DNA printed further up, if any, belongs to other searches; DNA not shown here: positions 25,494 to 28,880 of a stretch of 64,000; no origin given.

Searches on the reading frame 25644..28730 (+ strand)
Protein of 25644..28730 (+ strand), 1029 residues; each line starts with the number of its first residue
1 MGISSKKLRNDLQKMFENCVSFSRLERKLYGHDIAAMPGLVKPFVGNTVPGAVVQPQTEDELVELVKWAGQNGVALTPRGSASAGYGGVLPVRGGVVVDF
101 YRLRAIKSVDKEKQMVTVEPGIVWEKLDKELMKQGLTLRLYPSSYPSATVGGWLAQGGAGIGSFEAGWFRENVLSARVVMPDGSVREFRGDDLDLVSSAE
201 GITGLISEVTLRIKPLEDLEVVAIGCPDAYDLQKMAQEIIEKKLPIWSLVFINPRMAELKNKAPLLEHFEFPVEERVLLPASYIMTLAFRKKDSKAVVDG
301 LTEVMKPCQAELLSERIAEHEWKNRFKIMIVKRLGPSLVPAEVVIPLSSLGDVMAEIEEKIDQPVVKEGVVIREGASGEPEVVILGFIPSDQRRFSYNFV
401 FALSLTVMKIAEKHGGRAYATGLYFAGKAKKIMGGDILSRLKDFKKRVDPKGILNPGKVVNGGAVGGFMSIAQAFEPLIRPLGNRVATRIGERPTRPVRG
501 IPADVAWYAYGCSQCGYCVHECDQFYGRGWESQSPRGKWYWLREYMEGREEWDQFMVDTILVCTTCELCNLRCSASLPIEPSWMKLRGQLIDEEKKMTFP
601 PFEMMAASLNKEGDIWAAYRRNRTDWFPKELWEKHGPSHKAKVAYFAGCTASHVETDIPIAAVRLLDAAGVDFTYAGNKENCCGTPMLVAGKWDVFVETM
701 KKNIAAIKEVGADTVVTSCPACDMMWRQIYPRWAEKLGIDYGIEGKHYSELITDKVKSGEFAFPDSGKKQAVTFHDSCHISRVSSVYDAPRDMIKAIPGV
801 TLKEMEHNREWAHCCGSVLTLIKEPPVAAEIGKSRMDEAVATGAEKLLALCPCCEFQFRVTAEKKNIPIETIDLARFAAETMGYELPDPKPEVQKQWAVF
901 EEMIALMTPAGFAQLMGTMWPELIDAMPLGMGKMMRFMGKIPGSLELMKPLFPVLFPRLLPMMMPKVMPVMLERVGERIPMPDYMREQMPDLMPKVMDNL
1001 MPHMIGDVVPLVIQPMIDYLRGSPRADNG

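Call 72: search_protein_families(library=pfam, proteins=[window:25644-28730:+], max_evalue=0.00001)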
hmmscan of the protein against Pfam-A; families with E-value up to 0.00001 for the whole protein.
window:25644-28730:+ (1029 aa): 4 families
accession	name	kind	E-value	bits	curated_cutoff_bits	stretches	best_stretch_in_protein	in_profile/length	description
PF01565.28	FAD_binding_4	-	1.2e-37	129.2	26.4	1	50-188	1-138/139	FAD binding domain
PF02754.22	CCG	-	3.2e-32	110.9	20.6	2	643-725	1-83/85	Cysteine-rich domain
PF02913.24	FAD-oxidase_C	-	8.2e-09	36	21.2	1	220-459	6-248/248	FAD linked oxidases, C-terminal domain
PF13534.11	Fer4_17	-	1.1e-08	35.9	22.2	1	512-577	2-60/61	4Fe-4S dicluster domain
